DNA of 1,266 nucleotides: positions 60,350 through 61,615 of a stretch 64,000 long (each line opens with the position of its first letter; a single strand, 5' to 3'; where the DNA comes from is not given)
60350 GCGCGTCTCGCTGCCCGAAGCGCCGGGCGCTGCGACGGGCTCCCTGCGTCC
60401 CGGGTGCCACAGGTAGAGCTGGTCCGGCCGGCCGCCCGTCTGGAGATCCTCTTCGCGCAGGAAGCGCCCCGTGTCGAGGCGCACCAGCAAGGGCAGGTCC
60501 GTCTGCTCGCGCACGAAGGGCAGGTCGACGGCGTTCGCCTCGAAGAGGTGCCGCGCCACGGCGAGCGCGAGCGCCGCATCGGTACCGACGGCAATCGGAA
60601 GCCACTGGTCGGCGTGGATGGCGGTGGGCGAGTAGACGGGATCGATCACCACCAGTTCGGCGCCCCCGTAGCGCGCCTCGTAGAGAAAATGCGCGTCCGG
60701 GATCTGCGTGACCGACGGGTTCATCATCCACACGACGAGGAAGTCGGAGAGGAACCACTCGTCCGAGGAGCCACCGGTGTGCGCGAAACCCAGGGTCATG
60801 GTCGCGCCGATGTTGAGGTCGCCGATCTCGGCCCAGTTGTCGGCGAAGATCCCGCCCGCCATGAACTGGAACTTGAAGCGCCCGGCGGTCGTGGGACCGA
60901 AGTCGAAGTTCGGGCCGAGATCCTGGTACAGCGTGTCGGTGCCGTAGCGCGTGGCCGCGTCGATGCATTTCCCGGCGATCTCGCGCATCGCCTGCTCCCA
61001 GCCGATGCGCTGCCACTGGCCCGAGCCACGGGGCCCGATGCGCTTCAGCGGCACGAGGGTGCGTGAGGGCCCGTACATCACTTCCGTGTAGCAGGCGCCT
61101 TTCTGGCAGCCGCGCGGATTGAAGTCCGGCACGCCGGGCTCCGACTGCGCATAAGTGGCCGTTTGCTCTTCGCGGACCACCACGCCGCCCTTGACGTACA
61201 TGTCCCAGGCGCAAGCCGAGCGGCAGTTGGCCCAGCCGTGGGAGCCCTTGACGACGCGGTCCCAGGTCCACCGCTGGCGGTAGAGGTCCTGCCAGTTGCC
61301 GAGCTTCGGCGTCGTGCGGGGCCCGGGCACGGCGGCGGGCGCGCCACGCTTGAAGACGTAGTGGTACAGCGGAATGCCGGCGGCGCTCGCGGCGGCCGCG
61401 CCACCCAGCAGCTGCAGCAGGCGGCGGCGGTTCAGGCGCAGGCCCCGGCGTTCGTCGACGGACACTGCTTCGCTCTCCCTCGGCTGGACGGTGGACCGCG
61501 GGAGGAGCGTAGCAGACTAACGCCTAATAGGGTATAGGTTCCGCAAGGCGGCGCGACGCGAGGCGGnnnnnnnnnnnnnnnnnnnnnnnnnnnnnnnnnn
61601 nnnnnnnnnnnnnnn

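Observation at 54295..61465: Second Mo-hydroxylase operon translationally chained to a TetR regulator and a CrtI-like FAD oxidoreductase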

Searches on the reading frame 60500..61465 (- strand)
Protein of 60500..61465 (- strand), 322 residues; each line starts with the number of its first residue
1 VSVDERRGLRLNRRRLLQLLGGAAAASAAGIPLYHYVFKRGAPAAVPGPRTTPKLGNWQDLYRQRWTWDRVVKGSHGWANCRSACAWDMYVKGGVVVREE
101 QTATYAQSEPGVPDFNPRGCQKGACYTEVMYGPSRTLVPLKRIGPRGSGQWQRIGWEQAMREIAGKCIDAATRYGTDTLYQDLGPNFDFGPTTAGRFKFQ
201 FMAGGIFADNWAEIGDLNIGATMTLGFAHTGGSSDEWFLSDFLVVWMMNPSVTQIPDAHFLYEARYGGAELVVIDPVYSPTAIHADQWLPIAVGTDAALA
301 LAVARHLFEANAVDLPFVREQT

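Call 63: search_solved_structures(query=window:60500-61465:-, max_evalue=1e-20, show_alignments=3)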
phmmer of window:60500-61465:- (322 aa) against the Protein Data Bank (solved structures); distinct sequences matched with E-value up to 1e-20: 9.
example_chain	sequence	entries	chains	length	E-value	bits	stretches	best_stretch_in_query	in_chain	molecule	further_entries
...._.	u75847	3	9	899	1.3e-58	201.8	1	56-322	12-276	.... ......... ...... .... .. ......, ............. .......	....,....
5e7o_A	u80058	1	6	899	1.3e-58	201.8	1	56-322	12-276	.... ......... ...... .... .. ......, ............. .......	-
2ivf_A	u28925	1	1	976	8.8e-55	189.2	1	45-322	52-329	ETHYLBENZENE DEHYDROGENASE ALPHA-SUBUNIT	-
1q16_A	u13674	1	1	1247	1.1e-36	129.7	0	56-142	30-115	Respiratory nitrate reductase 1 alpha chain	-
3egw_A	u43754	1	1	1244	1.3e-36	129.4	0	56-142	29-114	Respiratory nitrate reductase 1 alpha chain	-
1r27_A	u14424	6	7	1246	1.4e-36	129.4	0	56-142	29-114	Respiratory nitrate reductase 1 alpha chain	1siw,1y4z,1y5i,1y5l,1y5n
3ir7_A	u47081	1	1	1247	1.8e-36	129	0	56-142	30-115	Respiratory nitrate reductase 1 alpha chain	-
3ir6_A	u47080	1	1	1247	1.7e-35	125.8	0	56-142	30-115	Respiratory nitrate reductase 1 alpha chain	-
3ir5_A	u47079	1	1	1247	4.6e-35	124.4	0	56-142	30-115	Respiratory nitrate reductase 1 alpha chain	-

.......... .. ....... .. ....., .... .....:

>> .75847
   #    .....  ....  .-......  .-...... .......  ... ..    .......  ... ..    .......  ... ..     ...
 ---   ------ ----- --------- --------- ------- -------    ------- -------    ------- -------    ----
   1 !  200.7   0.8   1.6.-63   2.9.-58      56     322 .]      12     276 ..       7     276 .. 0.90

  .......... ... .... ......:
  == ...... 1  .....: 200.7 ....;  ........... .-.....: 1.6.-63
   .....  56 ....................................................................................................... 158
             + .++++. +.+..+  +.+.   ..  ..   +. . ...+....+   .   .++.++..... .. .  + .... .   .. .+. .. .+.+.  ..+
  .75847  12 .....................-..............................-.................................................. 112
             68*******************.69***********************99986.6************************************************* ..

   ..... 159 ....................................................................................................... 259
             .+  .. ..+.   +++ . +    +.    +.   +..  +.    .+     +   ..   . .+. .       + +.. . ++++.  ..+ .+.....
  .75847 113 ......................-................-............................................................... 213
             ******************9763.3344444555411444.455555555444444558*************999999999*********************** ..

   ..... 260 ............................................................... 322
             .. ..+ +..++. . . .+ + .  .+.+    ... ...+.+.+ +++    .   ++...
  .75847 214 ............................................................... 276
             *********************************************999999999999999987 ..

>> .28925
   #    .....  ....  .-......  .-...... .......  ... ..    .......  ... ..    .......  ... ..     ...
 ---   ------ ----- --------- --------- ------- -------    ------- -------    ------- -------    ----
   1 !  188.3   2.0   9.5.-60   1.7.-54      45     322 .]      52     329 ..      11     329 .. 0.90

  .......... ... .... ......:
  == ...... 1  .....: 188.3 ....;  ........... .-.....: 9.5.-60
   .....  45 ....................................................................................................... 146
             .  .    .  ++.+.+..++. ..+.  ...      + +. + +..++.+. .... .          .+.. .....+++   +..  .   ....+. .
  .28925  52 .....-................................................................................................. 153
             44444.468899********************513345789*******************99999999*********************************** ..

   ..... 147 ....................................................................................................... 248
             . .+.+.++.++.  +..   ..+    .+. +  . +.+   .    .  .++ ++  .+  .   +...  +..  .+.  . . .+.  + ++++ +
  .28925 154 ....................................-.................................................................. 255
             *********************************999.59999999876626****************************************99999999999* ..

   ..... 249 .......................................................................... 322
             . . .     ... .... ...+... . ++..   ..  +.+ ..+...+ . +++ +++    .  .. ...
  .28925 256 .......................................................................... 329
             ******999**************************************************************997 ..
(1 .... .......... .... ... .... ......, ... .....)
